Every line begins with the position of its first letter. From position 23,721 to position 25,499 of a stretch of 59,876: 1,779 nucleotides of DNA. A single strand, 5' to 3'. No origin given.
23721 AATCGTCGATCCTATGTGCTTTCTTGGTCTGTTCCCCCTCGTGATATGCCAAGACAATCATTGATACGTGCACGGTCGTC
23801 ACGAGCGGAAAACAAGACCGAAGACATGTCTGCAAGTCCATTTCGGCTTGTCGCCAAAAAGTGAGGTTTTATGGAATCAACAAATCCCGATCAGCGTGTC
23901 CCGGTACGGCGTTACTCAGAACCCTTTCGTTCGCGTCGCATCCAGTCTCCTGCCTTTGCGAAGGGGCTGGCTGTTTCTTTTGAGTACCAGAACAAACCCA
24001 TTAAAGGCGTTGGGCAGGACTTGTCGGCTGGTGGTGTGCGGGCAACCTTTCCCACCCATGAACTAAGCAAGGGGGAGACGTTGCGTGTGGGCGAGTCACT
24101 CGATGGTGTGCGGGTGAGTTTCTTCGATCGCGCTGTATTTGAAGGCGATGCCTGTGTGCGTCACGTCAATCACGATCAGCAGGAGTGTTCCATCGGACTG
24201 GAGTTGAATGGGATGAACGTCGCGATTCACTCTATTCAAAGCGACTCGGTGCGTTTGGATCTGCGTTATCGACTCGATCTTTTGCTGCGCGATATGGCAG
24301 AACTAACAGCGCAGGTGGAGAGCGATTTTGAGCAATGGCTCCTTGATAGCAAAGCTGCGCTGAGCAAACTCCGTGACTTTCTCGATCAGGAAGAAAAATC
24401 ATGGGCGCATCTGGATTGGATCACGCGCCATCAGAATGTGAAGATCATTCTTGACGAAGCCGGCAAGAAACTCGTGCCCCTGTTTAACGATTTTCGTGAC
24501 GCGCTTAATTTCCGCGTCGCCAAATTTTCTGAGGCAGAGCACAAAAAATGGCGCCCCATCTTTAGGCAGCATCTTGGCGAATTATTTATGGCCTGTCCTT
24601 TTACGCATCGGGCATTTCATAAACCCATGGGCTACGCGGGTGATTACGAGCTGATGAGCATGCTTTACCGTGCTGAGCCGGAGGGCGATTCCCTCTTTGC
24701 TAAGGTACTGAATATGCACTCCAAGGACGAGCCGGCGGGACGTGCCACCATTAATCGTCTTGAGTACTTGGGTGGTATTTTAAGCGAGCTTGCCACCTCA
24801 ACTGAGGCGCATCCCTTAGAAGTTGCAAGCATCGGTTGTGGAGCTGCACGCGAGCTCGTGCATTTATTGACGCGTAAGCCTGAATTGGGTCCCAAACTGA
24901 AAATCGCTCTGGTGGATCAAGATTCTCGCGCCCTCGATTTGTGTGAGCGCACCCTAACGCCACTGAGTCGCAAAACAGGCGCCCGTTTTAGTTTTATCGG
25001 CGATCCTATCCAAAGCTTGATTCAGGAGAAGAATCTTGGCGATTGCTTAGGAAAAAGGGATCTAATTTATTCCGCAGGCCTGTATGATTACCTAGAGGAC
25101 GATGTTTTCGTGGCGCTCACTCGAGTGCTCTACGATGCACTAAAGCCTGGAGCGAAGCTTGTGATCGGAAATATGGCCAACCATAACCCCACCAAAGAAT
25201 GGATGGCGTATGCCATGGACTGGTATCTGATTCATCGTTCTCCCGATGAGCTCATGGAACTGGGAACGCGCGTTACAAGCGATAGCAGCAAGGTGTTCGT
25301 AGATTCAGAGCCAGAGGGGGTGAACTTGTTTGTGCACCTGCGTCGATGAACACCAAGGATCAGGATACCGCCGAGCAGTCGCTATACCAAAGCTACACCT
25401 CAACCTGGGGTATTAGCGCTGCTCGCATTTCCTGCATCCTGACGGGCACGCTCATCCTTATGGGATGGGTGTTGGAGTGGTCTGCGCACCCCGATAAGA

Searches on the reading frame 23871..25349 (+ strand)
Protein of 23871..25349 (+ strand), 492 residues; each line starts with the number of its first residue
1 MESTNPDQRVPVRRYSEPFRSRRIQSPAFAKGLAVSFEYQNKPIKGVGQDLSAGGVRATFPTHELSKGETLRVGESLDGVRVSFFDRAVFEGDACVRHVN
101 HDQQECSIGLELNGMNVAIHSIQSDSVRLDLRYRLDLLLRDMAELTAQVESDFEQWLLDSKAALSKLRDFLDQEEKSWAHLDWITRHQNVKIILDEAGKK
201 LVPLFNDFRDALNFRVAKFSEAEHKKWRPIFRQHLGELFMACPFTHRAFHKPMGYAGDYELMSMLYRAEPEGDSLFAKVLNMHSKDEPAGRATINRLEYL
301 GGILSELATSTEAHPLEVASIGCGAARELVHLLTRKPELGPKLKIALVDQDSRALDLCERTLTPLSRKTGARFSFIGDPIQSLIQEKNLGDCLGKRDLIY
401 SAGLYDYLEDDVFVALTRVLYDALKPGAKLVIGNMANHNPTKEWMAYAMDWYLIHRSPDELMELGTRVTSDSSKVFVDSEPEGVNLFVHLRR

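Call 8: search_protein_families(library=pfam, proteins=[window:23871-25349:+], max_evalue=0.1)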
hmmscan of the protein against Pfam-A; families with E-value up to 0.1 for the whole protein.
window:23871-25349:+ (492 aa): 3 families
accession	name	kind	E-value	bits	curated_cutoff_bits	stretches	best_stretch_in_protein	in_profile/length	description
PF08242.18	Methyltransf_12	-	3.1e-05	25.1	30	1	321-430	3-98/98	Methyltransferase domain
PF07238.19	PilZ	-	0.0037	18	22.5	1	29-116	8-89/102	PilZ domain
PF13649.12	Methyltransf_25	-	0.02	16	27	1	318-427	1-96/97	Methyltransferase domain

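Call 31: find_related_loci(query=A1, collection=genome_contigs, flank=10000)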
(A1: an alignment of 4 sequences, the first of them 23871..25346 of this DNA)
Query A1 (492 aa) in genome_contigs; peptide patterns used: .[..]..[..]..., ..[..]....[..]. (x = any residue, [..] = any of these).
146 stretches matched a pattern; 41 encode a relative of the query (tblastn E <= 1e-3); 41 distinct loci.
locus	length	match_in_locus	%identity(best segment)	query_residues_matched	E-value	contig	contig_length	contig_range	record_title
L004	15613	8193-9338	33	100-488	2e-56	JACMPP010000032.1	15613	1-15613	MAG: Oligoflexus sp. isolate LF-bin-353 FL-bin-353-contig-k141_353184, whole genome shotgun sequence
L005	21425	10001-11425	31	19-492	5e-50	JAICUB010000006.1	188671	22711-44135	MAG: Polyangiaceae bacterium isolate GZL_ISSM_2_bin.52 k141_2556082_length_188671_cov_18.8509, whole genome shotgun sequ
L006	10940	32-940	35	190-492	2e-47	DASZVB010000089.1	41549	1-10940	MAG TPA_asm: Polyangiaceae bacterium isolate SMAG_U6120 k141_466885, whole genome shotgun sequence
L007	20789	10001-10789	36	233-492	1e-46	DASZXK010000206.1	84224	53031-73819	MAG TPA_asm: Polyangiaceae bacterium isolate SMAG_U6181 k141_1009501, whole genome shotgun sequence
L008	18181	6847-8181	28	50-492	1e-45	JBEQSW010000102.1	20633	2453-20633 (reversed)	MAG: Myxococcales bacterium isolate MAG_Dt_36 k247_1015261, whole genome shotgun sequence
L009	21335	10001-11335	30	49-492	2e-45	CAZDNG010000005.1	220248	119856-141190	MAG TPA_asm: uncultured Polyangiaceae bacterium isolate binchicken_co50_422 genome assembly, contig: NODE_23_length_2202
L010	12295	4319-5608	30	61-492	1e-45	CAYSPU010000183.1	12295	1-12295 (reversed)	MAG TPA_asm: uncultured Verrucomicrobiota bacterium isolate SRP263991_co5_69 genome assembly, contig: NODE_10116_length_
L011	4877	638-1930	30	71-492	1e-45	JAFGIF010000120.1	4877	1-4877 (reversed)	MAG: Deltaproteobacteria bacterium isolate Zod_Metabat.184 k87_2352728, whole genome shotgun sequence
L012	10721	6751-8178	30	19-492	7e-45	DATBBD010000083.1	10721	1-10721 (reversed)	MAG TPA_asm: Polyangiaceae bacterium isolate SMAG_U5750 k141_2682007, whole genome shotgun sequence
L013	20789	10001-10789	37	233-492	2e-43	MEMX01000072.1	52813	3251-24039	MAG: Anaeromyxobacter sp. RBG_16_69_14 RBG_16_scaffold_2831, whole genome shotgun sequence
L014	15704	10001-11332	29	50-492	1e-43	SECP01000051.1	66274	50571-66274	MAG: Myxococcales bacterium isolate PMG_095 scaffold_609, whole genome shotgun sequence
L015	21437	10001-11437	28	19-492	6e-43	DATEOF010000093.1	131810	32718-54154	MAG TPA_asm: Polyangiales bacterium isolate SMAG_U8988 k141_31735, whole genome shotgun sequence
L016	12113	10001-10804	33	228-492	2e-41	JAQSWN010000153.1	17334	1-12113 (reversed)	MAG: Polyangiaceae bacterium isolate C_No_T20_C_bin.74 scaffold_2387, whole genome shotgun sequence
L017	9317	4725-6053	26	49-492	8e-40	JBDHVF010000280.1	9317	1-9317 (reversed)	MAG: Polyangiales bacterium isolate AS-MESO-3CA.253 NODE_31692_length_9317_cov_4.159957, whole genome shotgun sequence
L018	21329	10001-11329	26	49-492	1e-39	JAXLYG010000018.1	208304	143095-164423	MAG: Polyangiales bacterium isolate STL-MYX7 C1.48.fa-18, whole genome shotgun sequence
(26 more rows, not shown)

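Call 70: find_homologous_proteins(query=window:23871-25346:+, max_evalue=0.00001)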
Query window:23871-25346:+ (492 aa): 141 proteins with E <= 0.00001 among 8000 candidates; the best 120 are listed.
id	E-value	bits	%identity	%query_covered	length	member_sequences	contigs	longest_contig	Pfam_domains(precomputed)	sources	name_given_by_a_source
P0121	0.0e+0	1124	100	100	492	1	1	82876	-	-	-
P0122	8.4e-167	574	53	99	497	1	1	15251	-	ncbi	ncbi:MAG: hypothetical protein ACPGUV_00230 [Polyangiales bacterium]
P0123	4.2e-147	509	49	99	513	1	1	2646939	-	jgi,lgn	jgi:extracellular factor (EF) 3-hydroxypalmitic acid methyl ester biosynthesis protein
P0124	5.7e-142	492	47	100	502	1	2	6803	-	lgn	-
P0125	1.7e-129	451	44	100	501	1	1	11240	-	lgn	-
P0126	2.2e-125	438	44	99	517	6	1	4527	-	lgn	-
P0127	1.3e-122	428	44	99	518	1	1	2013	-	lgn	-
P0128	3.1e-115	404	46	90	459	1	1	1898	PF08242.19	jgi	-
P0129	1.1e-110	389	44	89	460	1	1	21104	PF07238.20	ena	-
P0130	1.8e-109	385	40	100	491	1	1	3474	-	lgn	-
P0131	3.5e-109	384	42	99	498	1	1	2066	-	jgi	jgi:extracellular factor (EF) 3-hydroxypalmitic acid methyl ester biosynthesis protein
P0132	1.7e-106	375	40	100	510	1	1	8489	-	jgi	jgi:extracellular factor (EF) 3-hydroxypalmitic acid methyl ester biosynthesis protein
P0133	7.0e-104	367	44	85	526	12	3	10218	PF08242.19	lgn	-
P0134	2.2e-102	362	42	90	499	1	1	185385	PF08242.19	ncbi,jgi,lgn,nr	ncbi:MAG TPA: class I SAM-dependent methyltransferase [Polyangiaceae bacterium]|jgi:extracellular fa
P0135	4.8e-102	361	42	90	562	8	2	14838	-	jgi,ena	-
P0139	1.5e-101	359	40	98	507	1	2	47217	PF08242.19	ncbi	-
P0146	2.6e-100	355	40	97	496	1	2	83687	-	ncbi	-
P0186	7.7e-92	327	39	90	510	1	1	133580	-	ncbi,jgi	-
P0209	3.4e-75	272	35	90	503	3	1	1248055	PF07238.20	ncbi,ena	-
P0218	4.3e-44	169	29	91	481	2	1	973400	PF08242.19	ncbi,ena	-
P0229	3.5e-39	153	29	86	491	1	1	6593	PF13847.13,PF13489.13,PF13649.13,PF08242.19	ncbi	-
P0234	1.5e-38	151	29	86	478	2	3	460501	PF08242.19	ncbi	-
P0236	4.1e-38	150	27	86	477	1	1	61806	-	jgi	jgi:extracellular factor (EF) 3-hydroxypalmitic acid methyl ester biosynthesis protein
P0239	8.7e-38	149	27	86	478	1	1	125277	-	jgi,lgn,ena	-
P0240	1.3e-37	148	26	97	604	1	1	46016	PF07238.20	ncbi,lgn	-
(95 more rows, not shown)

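Call 72: search_dna_similar(query=window:23871-25346:+, collection=plasmids, mode=protein, max_rows=25, max_evalue=0.001)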
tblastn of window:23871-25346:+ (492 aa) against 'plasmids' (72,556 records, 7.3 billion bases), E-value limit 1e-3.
Records with a match: 144; places in all: 144; records where one place covers at least 80% of the query: 0.
Best place of each record, by identity: <60% 144.
By first word of the organism name: Rhizobium 126; Sinorhizobium 4; Enterobacter 2; Nitratireductor 2; Neorhizobium 1; Roseateles 1; Pantoea 1; Pseudanabaena 1; Paraburkholderia 1; Pararhizobium 1; and 4 more.
By predicted mobility (MOB-suite, as given by PLSDB): non-mobilizable 77; conjugative 63; mobilizable 4.
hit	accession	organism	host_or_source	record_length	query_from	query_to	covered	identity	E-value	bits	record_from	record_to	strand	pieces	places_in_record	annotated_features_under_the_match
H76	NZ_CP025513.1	Neorhizobium sp. SOG26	Oryza glumipatula,Whole ...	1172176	194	478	58%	31.8%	3e-23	111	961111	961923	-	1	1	none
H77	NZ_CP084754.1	Roseateles sp. XES5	Xenopus laevis,bacterial culture,swab ...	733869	186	465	57%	28.3%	5e-17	92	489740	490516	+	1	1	class I SAM-dependent methyltransferase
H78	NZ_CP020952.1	Rhizobium sp. CIAT894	-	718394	194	473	57%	27.8%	1e-16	91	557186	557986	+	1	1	class I SAM-dependent methyltransferase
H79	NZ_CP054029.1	Rhizobium hidalgonense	Pisum sativum l. (pea),Pure culture,Pea ...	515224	194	465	55%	28.6%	4e-16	89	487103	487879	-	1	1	class I SAM-dependent methyltransferase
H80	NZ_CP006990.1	Rhizobium etli bv. mimosae str. IE4771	Phaseolus vulgaris,whole organism,nodule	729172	229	477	51%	31.2%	3e-16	90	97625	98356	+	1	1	class I SAM-dependent methyltransferase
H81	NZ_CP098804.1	Rhizobium anhuiense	Trifolium dubium,Cell culture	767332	229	492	54%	29.3%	6e-15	86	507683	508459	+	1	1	class I SAM-dependent methyltransferase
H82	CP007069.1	Rhizobium leguminosarum bv. trifolii CB782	plant root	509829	194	465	55%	28.3%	6e-16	89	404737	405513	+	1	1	methyltransferase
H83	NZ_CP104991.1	Rhizobium sp. CC-CFT758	cell culture,agricultural soil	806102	196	465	55%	28.5%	2e-17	93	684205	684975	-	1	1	class I SAM-dependent methyltransferase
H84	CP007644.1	Rhizobium etli bv. phaseoli str. IE4803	Phaseolus vulgaris,whole organism,nodule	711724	229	477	51%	30.8%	2e-15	87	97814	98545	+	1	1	SAM-dependent methyltransferase protein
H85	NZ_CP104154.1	Rhizobium sophoriradicis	Phaseolus vulgaris,cell culture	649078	229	477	51%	30.8%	2e-15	87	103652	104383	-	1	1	class I SAM-dependent methyltransferase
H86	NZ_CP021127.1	Rhizobium sp. Kim5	Phaseolus vulgaris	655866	229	477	51%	30.8%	2e-15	87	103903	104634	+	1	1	class I SAM-dependent methyltransferase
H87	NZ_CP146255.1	Pantoea dispersa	Nicotiana tabacum L.,Cell ...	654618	232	478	50%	31.0%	1e-17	94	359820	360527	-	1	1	class I SAM-dependent methyltransferase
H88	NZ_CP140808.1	Rhizobium beringeri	Trifolium pratense,whole organism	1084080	229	492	54%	28.8%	3e-15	87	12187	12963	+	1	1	record has no annotation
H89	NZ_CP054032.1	Rhizobium indicum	Pisum sativum l. (pea),Pure culture,Pea ...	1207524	213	477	54%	28.6%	4e-15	86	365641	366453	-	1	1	record has no annotation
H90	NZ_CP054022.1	Rhizobium indicum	Pisum sativum l. (pea),Pure culture,Pea ...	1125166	213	477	54%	28.6%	6e-15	86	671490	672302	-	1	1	record has no annotation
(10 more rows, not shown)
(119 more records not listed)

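Call 75: search_protein_families(library=ncbifam, proteins=[window:23871-25346:+], max_evalue=0.01)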
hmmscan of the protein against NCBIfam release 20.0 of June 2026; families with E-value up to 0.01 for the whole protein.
window:23871-25346:+ (492 aa): 0 families

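Call 77: find_encoding_contigs(protein=P0122, flank=10000, max_places=2)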
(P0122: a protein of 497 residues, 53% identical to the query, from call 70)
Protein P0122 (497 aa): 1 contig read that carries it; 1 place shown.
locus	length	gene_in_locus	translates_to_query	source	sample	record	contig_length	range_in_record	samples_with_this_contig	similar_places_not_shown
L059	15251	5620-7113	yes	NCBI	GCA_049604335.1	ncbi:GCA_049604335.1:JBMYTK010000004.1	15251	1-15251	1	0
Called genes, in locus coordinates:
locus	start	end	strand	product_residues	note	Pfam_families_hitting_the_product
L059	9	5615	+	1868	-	PF02801:Ketoacyl-synt_C, PF00698:Acyl_transf_1, PF00106:adh_short, PF08659:KR, PF13561:adh_short_C2, PF21089:PKS_DH_N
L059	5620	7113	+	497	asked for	-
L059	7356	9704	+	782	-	PF00512:HisKA, PF02518:HATPase_c, PF13581:HATPase_c_2 (faint), PF00072:Response_reg, PF02518:HATPase_c, PF14501:HATPase_c_5 (weak)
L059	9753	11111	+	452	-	PF00072:Response_reg, PF02518:HATPase_c (weak)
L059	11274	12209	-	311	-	-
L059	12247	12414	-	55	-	-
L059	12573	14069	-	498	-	PF00171:Aldedh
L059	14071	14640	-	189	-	PF04545:Sigma70_r4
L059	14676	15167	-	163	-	-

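Call 78: find_encoding_contigs(protein=P0123, flank=10000, max_places=2)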
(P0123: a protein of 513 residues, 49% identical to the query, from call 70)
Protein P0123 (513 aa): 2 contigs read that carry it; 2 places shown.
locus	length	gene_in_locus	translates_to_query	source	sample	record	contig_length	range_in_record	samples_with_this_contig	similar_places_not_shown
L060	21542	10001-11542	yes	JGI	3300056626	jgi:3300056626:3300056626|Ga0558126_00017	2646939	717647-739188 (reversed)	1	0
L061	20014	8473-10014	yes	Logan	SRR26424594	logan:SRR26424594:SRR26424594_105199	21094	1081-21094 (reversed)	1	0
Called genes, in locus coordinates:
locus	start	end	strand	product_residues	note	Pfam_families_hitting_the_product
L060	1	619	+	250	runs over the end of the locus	PF01479:S4, PF00849:PseudoU_synth_2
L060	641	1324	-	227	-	PF00578:AhpC-TSA, PF08534:Redoxin, PF10417:1-cysPrx_C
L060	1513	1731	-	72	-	-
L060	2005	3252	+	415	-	PF00072:Response_reg, PF02518:HATPase_c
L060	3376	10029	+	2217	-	PF00109:ketoacyl-synt, PF02801:Ketoacyl-synt_C, PF00698:Acyl_transf_1, PF00106:adh_short, PF08659:KR, PF13561:adh_short_C2, PF21089:PKS_DH_N (weak), PF14765:PS-DH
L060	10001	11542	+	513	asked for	-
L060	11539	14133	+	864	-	PF20968:MASE8, PF00512:HisKA, PF13581:HATPase_c_2 (faint), PF02518:HATPase_c, PF13589:HATPase_c_3 (faint), PF14501:HATPase_c_5 (faint), PF00072:Response_reg, PF02518:HATPase_c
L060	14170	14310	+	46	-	-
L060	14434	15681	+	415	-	-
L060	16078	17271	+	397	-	PF14312:FG-GAP_2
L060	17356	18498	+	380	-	-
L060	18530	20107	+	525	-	PF00069:Pkinase, PF07714:PK_Tyr_Ser-Thr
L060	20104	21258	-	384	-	-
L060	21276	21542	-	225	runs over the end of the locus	PF01791:DeoC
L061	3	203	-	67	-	?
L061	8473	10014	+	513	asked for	-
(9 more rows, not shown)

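Call 83: list_cluster_members(proteins=[P0218, P0234, P0239, P0236, P0229, P0240, P0209, P0139, P0146, P0186])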
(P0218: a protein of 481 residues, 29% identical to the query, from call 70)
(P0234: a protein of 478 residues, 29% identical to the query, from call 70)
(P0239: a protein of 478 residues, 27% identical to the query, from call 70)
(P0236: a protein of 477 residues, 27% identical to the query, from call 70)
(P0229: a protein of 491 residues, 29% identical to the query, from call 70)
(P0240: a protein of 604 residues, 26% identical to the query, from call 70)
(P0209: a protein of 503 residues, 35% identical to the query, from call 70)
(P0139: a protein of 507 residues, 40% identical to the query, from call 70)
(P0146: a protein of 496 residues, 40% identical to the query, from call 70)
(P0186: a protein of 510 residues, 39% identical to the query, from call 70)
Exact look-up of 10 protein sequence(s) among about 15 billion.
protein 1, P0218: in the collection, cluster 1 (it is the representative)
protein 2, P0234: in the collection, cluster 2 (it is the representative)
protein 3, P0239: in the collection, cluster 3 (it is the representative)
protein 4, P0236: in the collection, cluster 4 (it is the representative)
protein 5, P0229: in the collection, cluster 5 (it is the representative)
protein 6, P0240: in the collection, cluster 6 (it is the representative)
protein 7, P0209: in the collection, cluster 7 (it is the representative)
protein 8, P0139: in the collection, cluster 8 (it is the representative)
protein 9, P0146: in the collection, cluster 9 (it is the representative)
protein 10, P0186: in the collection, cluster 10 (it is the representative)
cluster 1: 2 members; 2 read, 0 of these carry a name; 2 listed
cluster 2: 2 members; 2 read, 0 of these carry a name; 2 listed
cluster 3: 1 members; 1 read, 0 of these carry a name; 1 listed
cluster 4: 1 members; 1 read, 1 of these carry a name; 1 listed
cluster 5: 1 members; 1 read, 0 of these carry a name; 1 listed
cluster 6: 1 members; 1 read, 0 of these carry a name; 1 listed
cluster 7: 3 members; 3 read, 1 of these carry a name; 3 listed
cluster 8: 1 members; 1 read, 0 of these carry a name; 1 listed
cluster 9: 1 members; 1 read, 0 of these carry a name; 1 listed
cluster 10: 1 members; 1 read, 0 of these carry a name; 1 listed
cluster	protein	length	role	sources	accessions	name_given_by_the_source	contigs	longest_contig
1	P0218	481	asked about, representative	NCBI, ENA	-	-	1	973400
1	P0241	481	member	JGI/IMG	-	-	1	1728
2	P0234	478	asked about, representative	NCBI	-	-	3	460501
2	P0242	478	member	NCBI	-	-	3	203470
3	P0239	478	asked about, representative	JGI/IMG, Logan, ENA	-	-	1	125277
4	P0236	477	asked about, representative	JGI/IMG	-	extracellular factor (EF) 3-hydroxypalmitic acid methyl ester biosynthesis protein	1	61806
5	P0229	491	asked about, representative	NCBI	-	-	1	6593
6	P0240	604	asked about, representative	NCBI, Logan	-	-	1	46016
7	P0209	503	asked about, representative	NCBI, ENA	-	-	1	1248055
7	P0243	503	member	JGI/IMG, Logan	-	extracellular factor (EF) 3-hydroxypalmitic acid methyl ester biosynthesis protein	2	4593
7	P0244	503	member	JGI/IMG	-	-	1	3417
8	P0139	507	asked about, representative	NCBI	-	-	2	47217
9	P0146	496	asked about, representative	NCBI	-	-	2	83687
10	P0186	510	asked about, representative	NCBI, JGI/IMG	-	-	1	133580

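Call 84: find_homologous_proteins(query=P0236, max_evalue=0.00001)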
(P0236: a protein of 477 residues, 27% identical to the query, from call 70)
Query P0236 (477 aa): 5728 proteins with E <= 0.00001 among 8000 candidates; the best 120 are listed.
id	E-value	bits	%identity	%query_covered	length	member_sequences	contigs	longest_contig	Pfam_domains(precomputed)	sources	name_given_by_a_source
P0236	0.0e+0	1070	100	100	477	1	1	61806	-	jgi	jgi:extracellular factor (EF) 3-hydroxypalmitic acid methyl ester biosynthesis protein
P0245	0.0e+0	1035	96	100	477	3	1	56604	-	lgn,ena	-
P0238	0.0e+0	1014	94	100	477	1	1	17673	-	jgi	jgi:extracellular factor (EF) 3-hydroxypalmitic acid methyl ester biosynthesis protein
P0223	6.5e-287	969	88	100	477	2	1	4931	-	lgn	-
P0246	5.1e-280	947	86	99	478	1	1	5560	-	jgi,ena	-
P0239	3.1e-279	944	87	99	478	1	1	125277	-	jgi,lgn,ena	-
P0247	1.1e-278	942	86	99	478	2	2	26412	-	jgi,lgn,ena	-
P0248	3.7e-275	930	84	99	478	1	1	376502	-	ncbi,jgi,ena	jgi:extracellular factor (EF) 3-hydroxypalmitic acid methyl ester biosynthesis protein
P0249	4.0e-271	917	82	100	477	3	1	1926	-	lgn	-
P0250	1.1e-267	906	82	100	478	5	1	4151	-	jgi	-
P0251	4.1e-262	887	85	94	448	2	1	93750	-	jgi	jgi:extracellular factor (EF) 3-hydroxypalmitic acid methyl ester biosynthesis protein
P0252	9.3e-262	886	80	99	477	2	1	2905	-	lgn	-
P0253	1.7e-261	885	80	100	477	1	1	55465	PF08242.19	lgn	-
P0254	1.3e-254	863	78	100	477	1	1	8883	-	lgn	-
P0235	1.7e-253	859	78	100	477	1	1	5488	-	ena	-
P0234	2.3e-197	674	60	99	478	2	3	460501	PF08242.19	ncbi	-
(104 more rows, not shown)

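Call 88: search_dna_similar(query=window:23871-25346:+, collection=plasmids, mode=protein, max_rows=60, max_evalue=0.001, rows=spread)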
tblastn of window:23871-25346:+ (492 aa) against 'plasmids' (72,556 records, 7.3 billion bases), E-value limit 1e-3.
Records with a match: 144; places in all: 144; records where one place covers at least 80% of the query: 0.
Best place of each record, by identity: <60% 144.
By first word of the organism name: Rhizobium 126; Sinorhizobium 4; Enterobacter 2; Nitratireductor 2; Neorhizobium 1; Roseateles 1; Pantoea 1; Pseudanabaena 1; Paraburkholderia 1; Pararhizobium 1; and 4 more.
By predicted mobility (MOB-suite, as given by PLSDB): non-mobilizable 77; conjugative 63; mobilizable 4.
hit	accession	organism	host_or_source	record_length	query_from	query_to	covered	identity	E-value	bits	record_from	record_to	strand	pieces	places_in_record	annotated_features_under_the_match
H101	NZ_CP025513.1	Neorhizobium sp. SOG26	Oryza glumipatula,Whole ...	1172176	194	478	58%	31.8%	3e-23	111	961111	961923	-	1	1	none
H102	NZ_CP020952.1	Rhizobium sp. CIAT894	-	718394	194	473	57%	27.8%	1e-16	91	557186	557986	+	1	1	class I SAM-dependent methyltransferase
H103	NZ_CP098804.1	Rhizobium anhuiense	Trifolium dubium,Cell culture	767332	229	492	54%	29.3%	6e-15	86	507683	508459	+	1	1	class I SAM-dependent methyltransferase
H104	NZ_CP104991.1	Rhizobium sp. CC-CFT758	cell culture,agricultural soil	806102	196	465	55%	28.5%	2e-17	93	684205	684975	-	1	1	class I SAM-dependent methyltransferase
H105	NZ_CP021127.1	Rhizobium sp. Kim5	Phaseolus vulgaris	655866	229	477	51%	30.8%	2e-15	87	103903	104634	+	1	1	class I SAM-dependent methyltransferase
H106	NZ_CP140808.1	Rhizobium beringeri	Trifolium pratense,whole organism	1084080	229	492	54%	28.8%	3e-15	87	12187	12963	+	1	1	record has no annotation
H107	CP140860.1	Rhizobium ruizarguesonis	Trifolium pratense,whole organism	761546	229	481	51%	29.7%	7e-15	86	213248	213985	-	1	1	class I SAM-dependent methyltransferase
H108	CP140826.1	Rhizobium beringeri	Trifolium pratense,whole organism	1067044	229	492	54%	28.4%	6e-15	86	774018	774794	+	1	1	class I SAM-dependent methyltransferase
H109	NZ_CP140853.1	Rhizobium beringeri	Trifolium pratense,whole organism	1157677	229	492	54%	28.4%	6e-15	86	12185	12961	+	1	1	record has no annotation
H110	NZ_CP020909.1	Rhizobium etli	Phaseolus vulgaris,cell culture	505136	194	464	55%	27.7%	2e-17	94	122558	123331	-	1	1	class I SAM-dependent methyltransferase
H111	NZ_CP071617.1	Rhizobium bangladeshense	lentil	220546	218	473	52%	29.2%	2e-18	96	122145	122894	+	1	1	class I SAM-dependent methyltransferase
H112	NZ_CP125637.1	Rhizobium leguminosarum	Phaseolus vulgaris,Pure culture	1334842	229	492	54%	28.0%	2e-14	84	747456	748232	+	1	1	record has no annotation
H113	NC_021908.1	Rhizobium etli bv. mimosae str. Mim1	Mimosa affinis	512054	194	464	55%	27.3%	4e-17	92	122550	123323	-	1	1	class I SAM-dependent methyltransferase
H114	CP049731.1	Rhizobium leguminosarum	Pisum sativum,Pisum sativum nodules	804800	229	477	51%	29.7%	4e-15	86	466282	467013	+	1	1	class I SAM-dependent methyltransferase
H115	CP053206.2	Rhizobium leguminosarum bv. trifolii TA1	Trifolium spumosum L. (Annual ...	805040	229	477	51%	29.7%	4e-15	86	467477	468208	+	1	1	class I SAM-dependent methyltransferase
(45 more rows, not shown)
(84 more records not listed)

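Call 89: find_related_loci(query=A1, collection=metagenome_contigs, flank=10000)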
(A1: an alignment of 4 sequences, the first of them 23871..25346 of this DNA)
Query A1 (492 aa) in metagenome_contigs; peptide patterns used: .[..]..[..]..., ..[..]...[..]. (x = any residue, [..] = any of these).
600 stretches matched a pattern (row limit reached: there are more); 348 encode a relative of the query (tblastn E <= 1e-3); the best 80 are kept; 80 distinct loci.
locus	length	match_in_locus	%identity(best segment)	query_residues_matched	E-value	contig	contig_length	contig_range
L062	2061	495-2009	44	8-490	5e-148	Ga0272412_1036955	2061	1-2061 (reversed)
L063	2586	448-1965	41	1-492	2e-135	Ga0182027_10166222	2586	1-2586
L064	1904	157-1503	36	37-488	9e-95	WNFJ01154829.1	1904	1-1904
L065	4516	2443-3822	37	33-492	4e-90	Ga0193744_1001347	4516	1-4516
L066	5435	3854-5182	35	47-492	8e-89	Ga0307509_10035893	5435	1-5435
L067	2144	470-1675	40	89-492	3e-92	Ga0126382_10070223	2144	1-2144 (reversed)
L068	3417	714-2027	35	49-492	4e-82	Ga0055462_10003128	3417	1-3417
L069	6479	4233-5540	35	49-492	8e-79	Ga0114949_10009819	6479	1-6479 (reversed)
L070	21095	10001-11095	35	132-490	9e-59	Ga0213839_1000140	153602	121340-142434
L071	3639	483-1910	31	19-492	2e-55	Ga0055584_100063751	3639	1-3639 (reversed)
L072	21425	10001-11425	30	19-492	2e-49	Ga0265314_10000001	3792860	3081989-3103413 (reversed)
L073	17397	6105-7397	29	71-492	9e-49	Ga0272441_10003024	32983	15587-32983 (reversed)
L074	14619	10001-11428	29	19-492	1e-48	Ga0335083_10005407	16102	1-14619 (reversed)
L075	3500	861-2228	29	35-492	4e-48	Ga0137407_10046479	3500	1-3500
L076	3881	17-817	37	233-492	6e-47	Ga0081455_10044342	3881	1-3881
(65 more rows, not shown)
